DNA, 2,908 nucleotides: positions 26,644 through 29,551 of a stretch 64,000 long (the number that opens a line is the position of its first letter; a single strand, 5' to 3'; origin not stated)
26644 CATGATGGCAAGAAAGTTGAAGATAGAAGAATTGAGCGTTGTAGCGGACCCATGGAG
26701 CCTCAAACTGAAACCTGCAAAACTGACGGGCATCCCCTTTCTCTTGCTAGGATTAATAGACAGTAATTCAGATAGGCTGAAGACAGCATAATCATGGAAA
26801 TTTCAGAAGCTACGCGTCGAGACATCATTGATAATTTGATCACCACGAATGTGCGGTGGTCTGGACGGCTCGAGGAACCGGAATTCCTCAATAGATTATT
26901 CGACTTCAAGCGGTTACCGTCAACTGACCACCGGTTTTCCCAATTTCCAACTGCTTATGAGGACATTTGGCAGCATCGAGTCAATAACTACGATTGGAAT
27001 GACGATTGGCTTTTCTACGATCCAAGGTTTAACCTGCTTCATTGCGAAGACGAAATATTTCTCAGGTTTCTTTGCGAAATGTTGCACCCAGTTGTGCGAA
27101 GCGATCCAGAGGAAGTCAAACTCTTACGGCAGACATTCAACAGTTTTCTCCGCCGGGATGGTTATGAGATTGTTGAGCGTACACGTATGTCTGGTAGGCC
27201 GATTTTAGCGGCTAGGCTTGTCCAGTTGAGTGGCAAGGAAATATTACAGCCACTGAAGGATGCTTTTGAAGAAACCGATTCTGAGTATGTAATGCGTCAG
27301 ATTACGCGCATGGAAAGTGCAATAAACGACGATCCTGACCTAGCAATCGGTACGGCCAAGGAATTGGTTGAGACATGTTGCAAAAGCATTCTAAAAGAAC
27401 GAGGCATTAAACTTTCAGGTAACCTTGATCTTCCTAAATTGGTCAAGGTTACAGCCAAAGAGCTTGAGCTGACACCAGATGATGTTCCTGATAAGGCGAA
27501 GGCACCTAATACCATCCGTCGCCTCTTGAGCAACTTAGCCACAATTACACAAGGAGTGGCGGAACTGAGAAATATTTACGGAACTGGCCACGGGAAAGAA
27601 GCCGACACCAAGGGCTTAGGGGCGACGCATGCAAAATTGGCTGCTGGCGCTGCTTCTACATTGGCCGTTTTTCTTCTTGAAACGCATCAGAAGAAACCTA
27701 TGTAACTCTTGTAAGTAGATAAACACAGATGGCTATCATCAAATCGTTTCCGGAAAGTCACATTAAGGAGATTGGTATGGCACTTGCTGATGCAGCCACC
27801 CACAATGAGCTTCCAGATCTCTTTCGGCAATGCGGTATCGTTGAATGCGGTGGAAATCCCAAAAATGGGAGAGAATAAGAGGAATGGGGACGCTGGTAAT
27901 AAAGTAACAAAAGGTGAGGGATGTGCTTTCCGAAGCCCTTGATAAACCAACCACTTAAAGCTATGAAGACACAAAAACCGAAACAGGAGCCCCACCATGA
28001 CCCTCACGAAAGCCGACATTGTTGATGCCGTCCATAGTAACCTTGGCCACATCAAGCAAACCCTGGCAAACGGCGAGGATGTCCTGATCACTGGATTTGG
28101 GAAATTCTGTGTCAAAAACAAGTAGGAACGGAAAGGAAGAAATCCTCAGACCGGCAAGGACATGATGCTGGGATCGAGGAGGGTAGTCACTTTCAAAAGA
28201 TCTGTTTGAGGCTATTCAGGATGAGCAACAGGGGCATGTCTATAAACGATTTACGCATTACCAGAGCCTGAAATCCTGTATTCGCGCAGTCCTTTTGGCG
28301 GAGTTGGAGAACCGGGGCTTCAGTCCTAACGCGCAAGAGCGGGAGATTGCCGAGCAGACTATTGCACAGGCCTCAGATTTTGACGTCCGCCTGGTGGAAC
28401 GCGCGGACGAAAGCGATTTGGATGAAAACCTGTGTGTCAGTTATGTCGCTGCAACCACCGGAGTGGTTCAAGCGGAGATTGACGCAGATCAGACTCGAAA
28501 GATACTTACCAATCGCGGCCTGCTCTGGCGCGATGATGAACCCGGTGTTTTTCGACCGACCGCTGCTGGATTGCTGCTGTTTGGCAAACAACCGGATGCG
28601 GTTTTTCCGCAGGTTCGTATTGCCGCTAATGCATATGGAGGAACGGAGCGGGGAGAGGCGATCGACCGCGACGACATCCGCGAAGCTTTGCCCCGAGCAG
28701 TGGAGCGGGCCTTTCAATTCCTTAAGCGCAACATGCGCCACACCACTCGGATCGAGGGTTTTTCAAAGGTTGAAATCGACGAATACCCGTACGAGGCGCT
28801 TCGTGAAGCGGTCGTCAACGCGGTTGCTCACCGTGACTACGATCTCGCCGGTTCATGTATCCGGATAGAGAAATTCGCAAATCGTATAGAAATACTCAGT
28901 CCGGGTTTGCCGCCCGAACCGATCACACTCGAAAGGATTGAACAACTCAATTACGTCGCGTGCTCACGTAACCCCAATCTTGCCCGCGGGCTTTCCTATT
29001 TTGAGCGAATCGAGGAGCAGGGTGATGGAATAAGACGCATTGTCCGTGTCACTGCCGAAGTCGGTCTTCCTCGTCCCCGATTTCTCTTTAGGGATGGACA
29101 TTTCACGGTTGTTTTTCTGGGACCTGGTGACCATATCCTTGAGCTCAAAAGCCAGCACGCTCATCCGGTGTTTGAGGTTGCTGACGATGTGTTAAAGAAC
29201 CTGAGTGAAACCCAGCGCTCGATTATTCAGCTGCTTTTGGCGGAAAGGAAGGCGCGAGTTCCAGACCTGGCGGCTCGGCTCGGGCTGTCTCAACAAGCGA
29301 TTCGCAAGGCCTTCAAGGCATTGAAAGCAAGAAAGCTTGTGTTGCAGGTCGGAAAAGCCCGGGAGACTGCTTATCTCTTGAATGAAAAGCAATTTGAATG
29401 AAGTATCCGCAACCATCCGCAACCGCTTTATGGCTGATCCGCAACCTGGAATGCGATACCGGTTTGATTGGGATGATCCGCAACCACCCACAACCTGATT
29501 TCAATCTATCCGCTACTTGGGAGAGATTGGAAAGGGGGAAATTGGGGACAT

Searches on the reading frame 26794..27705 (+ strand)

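Call 66: search_protein_families(library=pfam, proteins=[window:26794-27705:+], max_evalue=0.001)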
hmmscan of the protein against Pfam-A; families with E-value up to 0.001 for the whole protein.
window:26794-27705:+ (303 aa): 2 families
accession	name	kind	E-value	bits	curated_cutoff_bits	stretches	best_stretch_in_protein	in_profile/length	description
PF18860.6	AbiJ_NTD3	-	4.2e-56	189.4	32.5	1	2-172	1-167/167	AbiJ N-terminal domain 3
PF14355.11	Abi_C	-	2.9e-26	91.8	24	1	214-296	1-83/83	Abortive infection C-terminus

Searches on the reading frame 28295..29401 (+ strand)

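Call 66: search_protein_families(library=pfam, proteins=[window:28295-29401:+], max_evalue=0.001)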
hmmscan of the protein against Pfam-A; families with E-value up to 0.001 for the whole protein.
window:28295-29401:+ (368 aa): 4 families
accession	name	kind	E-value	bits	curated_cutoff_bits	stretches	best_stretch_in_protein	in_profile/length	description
PF13749.12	HATPase_c_4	-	2.2e-20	72.9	26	1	186-274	1-89/89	Putative ATP-dependent DNA helicase recG C-terminal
PF13412.12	HTH_24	-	5.5e-05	23.1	21.9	1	303-345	1-43/48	Winged helix-turn-helix DNA-binding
PF08279.18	HTH_11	-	0.00012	22.3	25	1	307-345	2-41/55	HTH domain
PF08220.18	HTH_DeoR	-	0.00049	20.2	21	0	308-349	3-44/57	DeoR-like helix-turn-helix domain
